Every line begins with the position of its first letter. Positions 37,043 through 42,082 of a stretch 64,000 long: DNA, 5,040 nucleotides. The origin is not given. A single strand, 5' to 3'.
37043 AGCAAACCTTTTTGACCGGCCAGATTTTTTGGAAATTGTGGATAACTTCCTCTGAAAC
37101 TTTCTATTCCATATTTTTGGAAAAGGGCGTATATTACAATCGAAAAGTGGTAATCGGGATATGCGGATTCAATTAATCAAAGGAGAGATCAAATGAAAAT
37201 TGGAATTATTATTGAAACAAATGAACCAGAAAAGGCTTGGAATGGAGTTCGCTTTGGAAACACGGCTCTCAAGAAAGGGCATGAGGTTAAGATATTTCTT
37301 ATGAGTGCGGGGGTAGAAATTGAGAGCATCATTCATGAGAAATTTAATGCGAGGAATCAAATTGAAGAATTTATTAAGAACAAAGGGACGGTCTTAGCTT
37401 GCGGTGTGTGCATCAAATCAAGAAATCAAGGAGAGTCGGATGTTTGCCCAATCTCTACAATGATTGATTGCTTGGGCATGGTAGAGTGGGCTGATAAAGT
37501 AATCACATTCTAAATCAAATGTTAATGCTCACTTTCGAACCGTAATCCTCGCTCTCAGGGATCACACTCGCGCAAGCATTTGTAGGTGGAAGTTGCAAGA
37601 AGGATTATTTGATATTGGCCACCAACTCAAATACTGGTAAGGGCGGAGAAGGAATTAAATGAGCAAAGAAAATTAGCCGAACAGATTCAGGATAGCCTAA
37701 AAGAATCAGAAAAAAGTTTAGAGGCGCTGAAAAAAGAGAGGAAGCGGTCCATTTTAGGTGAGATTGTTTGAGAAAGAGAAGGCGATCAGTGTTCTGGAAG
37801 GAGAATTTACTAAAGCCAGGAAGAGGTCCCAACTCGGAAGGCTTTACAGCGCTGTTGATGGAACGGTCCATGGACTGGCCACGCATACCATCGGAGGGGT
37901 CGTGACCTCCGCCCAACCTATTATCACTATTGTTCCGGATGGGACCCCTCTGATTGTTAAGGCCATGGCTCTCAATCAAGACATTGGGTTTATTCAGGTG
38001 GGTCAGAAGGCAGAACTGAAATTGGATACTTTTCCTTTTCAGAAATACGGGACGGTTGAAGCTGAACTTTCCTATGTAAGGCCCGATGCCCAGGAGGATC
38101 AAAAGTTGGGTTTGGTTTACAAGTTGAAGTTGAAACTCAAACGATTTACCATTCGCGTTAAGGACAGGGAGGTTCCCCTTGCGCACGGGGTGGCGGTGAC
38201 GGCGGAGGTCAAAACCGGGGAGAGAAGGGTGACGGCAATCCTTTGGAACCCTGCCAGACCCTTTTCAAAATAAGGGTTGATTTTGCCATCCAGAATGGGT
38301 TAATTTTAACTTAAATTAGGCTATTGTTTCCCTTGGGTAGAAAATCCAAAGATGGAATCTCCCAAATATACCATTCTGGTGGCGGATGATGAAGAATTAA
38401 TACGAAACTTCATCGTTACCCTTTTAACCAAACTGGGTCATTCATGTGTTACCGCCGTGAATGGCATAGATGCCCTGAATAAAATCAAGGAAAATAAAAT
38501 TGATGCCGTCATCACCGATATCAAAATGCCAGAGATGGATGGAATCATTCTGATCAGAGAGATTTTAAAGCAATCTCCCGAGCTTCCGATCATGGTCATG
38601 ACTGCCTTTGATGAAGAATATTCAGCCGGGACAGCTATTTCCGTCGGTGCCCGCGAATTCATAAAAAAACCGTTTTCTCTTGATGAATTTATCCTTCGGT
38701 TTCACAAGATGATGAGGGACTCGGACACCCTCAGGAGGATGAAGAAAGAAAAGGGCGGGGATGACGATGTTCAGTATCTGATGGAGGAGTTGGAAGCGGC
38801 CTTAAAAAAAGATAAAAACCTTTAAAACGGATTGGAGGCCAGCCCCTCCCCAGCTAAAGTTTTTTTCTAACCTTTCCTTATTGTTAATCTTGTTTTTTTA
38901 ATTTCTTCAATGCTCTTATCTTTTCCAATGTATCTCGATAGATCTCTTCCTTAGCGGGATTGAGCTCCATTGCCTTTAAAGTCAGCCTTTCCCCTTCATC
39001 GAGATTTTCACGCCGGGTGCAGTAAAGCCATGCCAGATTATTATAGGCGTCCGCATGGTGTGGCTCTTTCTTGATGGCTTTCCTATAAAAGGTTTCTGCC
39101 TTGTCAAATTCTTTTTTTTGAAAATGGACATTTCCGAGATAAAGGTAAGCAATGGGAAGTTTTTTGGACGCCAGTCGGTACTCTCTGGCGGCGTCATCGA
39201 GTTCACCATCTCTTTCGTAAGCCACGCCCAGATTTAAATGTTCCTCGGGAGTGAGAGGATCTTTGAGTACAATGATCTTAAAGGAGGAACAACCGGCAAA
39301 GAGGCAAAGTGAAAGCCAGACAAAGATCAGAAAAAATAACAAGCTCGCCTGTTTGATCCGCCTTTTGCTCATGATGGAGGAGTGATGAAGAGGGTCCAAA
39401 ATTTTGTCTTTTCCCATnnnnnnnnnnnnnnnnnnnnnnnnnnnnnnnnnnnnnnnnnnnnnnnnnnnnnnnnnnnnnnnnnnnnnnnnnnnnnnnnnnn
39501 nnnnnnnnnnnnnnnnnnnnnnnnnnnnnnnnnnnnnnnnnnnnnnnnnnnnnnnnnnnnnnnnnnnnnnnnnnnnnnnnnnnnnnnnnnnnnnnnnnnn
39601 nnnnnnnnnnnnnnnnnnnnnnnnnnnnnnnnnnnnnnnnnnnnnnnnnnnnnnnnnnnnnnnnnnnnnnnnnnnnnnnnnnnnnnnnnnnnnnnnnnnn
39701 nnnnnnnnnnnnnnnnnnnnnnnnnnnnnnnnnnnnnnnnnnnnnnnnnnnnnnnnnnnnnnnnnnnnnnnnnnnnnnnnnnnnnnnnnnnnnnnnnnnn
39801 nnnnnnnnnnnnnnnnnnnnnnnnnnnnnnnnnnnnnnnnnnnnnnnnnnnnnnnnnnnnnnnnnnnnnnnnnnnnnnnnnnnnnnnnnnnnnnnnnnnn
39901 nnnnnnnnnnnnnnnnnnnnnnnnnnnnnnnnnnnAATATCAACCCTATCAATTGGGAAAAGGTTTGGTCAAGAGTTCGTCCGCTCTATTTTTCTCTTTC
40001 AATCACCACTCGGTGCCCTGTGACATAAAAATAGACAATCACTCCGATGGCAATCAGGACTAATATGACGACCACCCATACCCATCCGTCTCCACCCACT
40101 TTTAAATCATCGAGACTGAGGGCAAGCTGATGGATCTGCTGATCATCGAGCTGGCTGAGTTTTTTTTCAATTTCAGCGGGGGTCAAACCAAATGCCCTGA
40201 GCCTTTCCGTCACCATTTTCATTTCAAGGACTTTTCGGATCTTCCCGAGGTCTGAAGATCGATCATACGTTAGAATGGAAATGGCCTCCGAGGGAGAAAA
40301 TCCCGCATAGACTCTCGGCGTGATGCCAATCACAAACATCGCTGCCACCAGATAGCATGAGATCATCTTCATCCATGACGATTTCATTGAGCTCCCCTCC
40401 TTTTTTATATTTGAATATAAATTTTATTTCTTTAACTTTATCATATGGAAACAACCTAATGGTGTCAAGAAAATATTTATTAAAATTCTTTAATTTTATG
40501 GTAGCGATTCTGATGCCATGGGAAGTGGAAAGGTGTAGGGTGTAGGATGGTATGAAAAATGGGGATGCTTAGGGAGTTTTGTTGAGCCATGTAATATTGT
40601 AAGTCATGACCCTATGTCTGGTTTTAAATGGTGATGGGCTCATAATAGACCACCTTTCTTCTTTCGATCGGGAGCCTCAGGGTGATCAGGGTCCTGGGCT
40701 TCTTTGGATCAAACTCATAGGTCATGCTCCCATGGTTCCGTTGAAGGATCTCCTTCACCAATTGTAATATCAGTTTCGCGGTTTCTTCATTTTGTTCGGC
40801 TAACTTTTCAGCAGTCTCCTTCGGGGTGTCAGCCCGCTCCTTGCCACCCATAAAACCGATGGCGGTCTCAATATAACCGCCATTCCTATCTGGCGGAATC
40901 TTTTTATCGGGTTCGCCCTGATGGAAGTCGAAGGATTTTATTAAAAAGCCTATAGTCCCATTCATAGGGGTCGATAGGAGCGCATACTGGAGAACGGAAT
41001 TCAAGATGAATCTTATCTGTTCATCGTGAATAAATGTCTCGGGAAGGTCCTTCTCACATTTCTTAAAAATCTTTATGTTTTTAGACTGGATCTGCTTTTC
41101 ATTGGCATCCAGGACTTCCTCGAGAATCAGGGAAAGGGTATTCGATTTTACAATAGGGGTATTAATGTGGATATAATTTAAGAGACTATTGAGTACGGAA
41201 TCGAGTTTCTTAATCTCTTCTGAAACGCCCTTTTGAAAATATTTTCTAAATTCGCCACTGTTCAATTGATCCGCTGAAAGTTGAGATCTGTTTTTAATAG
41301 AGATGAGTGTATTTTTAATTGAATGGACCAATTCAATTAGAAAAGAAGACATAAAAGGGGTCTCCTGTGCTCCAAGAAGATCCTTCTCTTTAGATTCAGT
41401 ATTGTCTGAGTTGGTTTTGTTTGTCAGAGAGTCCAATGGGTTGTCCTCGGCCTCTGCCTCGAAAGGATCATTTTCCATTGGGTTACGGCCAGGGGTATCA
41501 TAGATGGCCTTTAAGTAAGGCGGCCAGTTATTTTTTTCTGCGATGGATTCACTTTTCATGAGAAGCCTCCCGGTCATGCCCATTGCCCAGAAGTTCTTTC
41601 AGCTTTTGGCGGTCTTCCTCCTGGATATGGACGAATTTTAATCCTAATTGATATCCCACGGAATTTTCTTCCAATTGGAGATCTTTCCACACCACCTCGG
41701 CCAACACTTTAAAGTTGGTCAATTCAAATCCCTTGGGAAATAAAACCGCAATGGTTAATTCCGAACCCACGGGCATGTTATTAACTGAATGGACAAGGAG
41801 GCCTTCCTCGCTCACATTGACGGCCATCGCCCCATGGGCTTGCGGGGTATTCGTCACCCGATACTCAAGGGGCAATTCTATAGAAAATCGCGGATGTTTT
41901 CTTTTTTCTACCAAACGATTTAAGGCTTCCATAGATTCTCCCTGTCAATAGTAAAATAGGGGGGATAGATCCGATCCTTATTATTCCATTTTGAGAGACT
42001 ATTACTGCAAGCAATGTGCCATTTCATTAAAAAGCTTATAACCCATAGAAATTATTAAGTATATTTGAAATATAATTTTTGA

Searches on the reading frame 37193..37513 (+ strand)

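Call 47: search_protein_families(library=pfam, proteins=[window:37193-37513:+], max_evalue=0.001)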
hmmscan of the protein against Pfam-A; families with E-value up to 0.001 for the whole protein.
window:37193-37513:+ (106 aa): 1 family
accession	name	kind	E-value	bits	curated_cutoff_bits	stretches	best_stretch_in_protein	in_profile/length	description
PF02635.20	DsrE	-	6.6e-10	39.6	22.7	1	1-106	1-116/116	DsrE/DsrF-like family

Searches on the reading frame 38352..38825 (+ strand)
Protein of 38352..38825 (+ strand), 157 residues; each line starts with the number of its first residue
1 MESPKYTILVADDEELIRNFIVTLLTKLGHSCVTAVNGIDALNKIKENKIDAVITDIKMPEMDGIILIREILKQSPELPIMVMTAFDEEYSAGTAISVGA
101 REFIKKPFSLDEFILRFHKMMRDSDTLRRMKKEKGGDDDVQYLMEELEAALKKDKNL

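Call 47: search_protein_families(library=pfam, proteins=[window:38352-38825:+], max_evalue=0.001)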
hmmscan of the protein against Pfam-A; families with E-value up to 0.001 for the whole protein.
window:38352-38825:+ (157 aa): 1 family
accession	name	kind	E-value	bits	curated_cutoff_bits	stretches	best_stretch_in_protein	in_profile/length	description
PF00072.30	Response_reg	-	2.6e-28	98.8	30.2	1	8-114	1-107/111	Response regulator receiver domain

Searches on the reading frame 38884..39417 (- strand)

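Call 47: search_protein_families(library=pfam, proteins=[window:38884-39417:-], max_evalue=0.001)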
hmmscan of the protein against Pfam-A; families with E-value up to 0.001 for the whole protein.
window:38884-39417:- (177 aa): 12 families
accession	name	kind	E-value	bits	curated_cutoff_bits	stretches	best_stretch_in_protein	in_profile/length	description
PF07719.23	TPR_2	-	3.9e-14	52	27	1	89-121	2-34/34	Tetratricopeptide repeat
PF13432.12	TPR_16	-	1.2e-13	51.7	32.7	2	61-116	1-59/65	Tetratricopeptide repeat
PF00515.34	TPR_1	-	1.8e-13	50.1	27.8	1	89-121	2-34/34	Tetratricopeptide repeat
PF13431.12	TPR_17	-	8.9e-13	47.9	24.4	1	110-138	1-28/34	Tetratricopeptide repeat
PF13428.12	TPR_14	-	1.4e-10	41.2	23.5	1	90-129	3-42/44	Tetratricopeptide repeat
PF13414.12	TPR_11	-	2.7e-09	37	26.8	1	95-132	1-38/42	TPR repeat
PF13181.12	TPR_8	-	2.1e-08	34.1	25.7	0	90-116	3-29/34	Tetratricopeptide repeat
PF13424.12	TPR_12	-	1.7e-07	31.7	30.1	1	89-145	4-67/77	Tetratricopeptide repeat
PF13374.12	TPR_10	-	1.8e-07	31.4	27.5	0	90-116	4-30/42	Tetratricopeptide repeat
PF14559.12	TPR_19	-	3.9e-07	30.7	25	1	99-155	2-57/68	Tetratricopeptide repeat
PF13174.12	TPR_6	-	7.4e-06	26.7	26.3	0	90-120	2-32/33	Tetratricopeptide repeat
PF13176.12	TPR_7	-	5.3e-05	23.4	27.9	0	61-81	3-23/36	Tetratricopeptide repeat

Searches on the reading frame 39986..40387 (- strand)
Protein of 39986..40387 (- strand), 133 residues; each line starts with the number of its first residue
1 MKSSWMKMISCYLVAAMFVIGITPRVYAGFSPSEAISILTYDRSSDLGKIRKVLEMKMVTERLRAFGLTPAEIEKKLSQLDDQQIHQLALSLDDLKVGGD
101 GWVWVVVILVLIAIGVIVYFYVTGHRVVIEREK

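Call 47: search_protein_families(library=pfam, proteins=[window:39986-40387:-], max_evalue=0.001)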
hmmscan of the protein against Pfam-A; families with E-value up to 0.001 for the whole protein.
window:39986-40387:- (133 aa): 1 family
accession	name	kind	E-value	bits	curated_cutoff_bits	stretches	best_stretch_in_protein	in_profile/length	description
PF20332.3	DUF6627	-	1.8e-09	38.2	27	1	7-112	2-105/125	Family of unknown function (DUF6627)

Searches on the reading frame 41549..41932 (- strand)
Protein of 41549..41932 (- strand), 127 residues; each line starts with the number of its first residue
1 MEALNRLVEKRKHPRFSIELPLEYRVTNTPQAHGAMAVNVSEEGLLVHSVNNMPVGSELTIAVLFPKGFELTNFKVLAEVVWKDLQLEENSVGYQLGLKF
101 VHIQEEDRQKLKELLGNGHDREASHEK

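Call 47: search_protein_families(library=pfam, proteins=[window:41549-41932:-], max_evalue=0.001)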
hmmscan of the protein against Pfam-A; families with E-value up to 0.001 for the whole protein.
window:41549-41932:- (127 aa): 1 family
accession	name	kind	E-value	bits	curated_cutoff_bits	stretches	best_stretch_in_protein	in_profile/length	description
PF07238.19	PilZ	-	4.8e-13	49.8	22.5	1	9-115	1-100/102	PilZ domain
